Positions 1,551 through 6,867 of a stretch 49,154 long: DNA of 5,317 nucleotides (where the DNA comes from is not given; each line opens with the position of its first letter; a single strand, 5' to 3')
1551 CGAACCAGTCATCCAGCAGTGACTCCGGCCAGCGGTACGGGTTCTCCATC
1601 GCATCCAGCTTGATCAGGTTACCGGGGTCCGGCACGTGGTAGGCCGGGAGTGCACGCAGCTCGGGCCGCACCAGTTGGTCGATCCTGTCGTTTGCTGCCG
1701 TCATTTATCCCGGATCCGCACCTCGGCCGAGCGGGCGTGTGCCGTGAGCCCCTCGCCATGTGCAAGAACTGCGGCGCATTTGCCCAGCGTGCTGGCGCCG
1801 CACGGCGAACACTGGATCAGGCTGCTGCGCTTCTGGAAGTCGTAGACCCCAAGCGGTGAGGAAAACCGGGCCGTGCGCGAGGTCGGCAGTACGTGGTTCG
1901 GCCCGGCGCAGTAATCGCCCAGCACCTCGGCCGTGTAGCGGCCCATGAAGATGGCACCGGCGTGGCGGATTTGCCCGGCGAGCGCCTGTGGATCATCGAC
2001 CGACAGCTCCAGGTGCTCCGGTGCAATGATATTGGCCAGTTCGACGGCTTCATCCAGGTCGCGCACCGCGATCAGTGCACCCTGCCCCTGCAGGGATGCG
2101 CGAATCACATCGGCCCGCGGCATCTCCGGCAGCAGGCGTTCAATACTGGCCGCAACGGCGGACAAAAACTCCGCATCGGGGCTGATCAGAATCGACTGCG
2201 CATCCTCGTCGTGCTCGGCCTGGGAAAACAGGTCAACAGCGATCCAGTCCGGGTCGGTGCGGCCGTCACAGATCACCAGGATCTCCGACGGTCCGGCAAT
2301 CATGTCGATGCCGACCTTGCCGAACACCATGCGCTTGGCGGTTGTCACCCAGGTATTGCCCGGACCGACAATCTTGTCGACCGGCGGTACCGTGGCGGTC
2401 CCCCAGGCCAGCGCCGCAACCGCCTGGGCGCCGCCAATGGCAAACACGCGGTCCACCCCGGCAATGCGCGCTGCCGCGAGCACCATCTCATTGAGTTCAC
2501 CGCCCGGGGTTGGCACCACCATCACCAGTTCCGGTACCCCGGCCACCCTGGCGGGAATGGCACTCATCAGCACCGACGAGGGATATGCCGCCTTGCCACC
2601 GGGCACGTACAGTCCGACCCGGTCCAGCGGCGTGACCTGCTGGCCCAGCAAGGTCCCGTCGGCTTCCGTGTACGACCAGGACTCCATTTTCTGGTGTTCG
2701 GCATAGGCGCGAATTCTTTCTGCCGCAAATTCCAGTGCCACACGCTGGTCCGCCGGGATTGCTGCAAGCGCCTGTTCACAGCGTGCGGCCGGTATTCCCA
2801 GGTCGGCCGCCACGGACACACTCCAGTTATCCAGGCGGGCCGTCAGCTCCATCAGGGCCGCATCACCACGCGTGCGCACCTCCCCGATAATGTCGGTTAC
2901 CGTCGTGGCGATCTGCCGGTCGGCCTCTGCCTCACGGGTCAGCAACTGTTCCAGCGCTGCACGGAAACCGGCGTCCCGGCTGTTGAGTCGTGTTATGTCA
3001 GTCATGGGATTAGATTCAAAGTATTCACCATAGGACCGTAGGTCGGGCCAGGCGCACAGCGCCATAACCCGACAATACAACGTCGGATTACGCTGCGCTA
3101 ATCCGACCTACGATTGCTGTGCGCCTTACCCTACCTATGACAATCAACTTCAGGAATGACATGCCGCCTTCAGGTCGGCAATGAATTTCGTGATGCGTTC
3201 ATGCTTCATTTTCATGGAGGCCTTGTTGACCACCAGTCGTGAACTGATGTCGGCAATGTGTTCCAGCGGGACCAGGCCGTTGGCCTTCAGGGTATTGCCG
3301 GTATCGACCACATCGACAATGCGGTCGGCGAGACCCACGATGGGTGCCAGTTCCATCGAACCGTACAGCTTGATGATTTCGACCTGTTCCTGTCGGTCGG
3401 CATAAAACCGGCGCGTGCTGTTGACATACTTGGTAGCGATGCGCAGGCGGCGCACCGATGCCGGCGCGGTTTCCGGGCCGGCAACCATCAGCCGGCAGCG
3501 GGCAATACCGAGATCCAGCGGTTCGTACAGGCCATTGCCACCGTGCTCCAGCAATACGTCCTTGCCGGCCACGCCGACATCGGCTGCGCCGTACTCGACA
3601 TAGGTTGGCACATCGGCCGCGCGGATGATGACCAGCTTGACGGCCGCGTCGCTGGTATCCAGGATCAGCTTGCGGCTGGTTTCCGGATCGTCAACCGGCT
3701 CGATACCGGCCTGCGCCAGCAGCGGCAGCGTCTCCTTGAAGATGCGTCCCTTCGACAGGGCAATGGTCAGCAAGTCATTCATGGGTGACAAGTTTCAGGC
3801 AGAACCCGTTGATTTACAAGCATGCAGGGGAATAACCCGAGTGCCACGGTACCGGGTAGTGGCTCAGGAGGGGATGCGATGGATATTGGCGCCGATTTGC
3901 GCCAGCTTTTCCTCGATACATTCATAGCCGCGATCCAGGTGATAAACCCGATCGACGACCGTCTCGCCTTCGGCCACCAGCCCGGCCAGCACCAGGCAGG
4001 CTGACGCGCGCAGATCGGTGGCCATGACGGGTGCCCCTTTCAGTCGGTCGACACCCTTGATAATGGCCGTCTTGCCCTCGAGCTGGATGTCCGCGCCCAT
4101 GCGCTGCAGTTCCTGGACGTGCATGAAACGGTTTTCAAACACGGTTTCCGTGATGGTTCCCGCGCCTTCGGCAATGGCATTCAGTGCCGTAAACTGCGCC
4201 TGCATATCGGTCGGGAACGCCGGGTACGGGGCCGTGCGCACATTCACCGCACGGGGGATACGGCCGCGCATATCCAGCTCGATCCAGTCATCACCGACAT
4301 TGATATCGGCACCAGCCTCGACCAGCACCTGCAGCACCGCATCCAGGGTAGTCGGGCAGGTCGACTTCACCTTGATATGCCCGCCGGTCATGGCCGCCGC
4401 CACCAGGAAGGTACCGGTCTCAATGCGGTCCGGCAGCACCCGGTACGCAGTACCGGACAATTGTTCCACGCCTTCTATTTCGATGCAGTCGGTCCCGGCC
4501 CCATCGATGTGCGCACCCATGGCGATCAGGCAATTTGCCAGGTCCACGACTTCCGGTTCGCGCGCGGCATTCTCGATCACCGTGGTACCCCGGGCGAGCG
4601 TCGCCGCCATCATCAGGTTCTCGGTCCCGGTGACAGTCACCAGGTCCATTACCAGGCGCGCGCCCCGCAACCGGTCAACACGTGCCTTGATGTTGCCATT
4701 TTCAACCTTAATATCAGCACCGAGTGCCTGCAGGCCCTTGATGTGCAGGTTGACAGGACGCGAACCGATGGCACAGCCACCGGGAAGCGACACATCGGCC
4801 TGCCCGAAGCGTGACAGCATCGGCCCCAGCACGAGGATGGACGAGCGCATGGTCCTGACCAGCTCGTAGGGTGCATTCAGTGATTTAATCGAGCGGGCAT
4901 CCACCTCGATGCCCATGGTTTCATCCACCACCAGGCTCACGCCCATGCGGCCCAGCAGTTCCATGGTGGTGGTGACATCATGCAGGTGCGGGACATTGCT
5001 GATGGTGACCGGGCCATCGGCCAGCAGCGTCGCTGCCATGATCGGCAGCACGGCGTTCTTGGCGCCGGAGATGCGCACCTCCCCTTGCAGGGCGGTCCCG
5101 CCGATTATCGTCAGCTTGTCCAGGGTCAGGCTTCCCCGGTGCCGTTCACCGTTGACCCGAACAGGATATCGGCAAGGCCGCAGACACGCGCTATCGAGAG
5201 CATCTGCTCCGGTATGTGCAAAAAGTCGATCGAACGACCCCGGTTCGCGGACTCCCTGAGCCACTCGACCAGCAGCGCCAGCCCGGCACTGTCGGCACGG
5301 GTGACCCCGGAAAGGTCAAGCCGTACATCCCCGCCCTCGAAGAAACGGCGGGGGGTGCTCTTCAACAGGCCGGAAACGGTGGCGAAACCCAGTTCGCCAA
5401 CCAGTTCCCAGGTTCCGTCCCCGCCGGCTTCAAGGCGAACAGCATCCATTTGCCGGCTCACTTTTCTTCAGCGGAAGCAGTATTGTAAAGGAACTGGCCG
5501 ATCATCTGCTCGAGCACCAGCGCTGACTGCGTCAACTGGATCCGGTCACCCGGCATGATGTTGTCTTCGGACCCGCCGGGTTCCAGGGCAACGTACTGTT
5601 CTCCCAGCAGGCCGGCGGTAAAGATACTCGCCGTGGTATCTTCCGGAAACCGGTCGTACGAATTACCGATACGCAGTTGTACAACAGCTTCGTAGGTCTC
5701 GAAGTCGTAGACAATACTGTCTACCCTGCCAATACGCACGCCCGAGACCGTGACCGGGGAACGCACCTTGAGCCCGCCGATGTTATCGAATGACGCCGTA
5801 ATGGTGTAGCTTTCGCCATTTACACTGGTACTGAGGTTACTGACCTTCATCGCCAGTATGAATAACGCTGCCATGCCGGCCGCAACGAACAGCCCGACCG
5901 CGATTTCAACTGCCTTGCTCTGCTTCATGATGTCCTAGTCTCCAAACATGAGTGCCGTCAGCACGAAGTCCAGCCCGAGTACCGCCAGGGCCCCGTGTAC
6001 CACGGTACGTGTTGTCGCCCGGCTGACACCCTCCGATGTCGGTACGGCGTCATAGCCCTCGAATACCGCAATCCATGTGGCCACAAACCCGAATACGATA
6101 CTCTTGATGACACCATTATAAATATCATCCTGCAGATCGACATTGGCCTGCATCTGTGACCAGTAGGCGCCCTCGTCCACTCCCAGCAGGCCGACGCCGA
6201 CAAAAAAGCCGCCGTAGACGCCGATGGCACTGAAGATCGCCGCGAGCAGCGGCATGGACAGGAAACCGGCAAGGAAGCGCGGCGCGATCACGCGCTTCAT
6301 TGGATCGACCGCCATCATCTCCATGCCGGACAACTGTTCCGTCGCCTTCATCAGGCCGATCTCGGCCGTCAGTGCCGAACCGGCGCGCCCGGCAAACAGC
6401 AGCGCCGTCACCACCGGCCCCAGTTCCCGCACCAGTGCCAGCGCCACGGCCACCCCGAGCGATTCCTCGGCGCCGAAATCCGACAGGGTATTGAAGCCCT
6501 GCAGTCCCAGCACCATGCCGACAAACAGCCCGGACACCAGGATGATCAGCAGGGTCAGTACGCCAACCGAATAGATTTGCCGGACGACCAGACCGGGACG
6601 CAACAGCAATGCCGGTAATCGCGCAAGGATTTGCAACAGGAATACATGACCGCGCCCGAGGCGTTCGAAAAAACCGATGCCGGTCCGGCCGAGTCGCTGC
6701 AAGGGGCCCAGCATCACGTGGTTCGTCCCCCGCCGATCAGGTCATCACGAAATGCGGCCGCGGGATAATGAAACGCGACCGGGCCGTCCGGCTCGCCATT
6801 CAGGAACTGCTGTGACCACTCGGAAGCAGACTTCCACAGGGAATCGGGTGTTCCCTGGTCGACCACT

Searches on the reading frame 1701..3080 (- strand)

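Call 89: search_protein_families(library=pfam, proteins=[window:1701-3080:-], max_evalue=0.00001)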
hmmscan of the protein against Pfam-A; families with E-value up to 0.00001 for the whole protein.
window:1701-3080:- (459 aa): 1 family
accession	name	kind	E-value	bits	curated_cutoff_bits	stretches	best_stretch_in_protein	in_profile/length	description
PF00815.25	Histidinol_dh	-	2.8e-165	550.7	27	1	48-456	2-411/411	Histidinol dehydrogenase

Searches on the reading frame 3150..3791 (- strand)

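Call 89: search_protein_families(library=pfam, proteins=[window:3150-3791:-], max_evalue=0.00001)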
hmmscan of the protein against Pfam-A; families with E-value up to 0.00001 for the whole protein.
window:3150-3791:- (213 aa): 1 family
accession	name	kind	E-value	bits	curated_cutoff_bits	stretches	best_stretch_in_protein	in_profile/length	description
PF01634.23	HisG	-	8.6e-55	185.4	25.5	1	57-208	1-157/158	ATP phosphoribosyltransferase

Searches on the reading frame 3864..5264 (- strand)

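Call 89: search_protein_families(library=pfam, proteins=[window:3864-5264:-], max_evalue=0.00001)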
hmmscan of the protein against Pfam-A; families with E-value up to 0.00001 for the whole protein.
window:3864-5264:- (466 aa): 1 family
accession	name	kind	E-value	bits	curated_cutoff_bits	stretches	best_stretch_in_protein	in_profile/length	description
PF00275.25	EPSP_synthase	-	4.2e-124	414.9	22.8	1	55-454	3-417/417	EPSP synthase (3-phosphoshikimate 1-carboxyvinyltransferase)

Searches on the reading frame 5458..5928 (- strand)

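Call 89: search_protein_families(library=pfam, proteins=[window:5458-5928:-], max_evalue=0.00001)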
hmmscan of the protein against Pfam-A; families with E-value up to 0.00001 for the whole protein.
window:5458-5928:- (156 aa): 1 family
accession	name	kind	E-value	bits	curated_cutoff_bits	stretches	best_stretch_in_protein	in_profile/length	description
PF02470.25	MlaD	-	2.1e-22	79.6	25.1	1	40-118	2-81/81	MlaD protein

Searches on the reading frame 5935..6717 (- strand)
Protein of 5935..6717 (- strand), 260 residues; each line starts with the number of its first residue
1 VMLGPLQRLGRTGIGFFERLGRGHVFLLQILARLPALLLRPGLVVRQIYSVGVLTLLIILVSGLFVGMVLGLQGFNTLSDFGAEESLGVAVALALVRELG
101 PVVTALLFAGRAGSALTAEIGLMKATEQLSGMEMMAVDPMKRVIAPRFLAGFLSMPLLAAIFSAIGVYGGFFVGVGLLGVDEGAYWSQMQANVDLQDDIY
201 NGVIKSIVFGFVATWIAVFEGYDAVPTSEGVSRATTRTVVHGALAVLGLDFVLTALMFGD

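Call 89: search_protein_families(library=pfam, proteins=[window:5935-6717:-], max_evalue=0.00001)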
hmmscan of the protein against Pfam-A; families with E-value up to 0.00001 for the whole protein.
window:5935-6717:- (260 aa): 1 family
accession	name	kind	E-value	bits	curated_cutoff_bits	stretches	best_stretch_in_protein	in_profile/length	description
PF02405.21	MlaE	-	6.7e-74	248.5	22.5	1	44-256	1-212/212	Permease MlaE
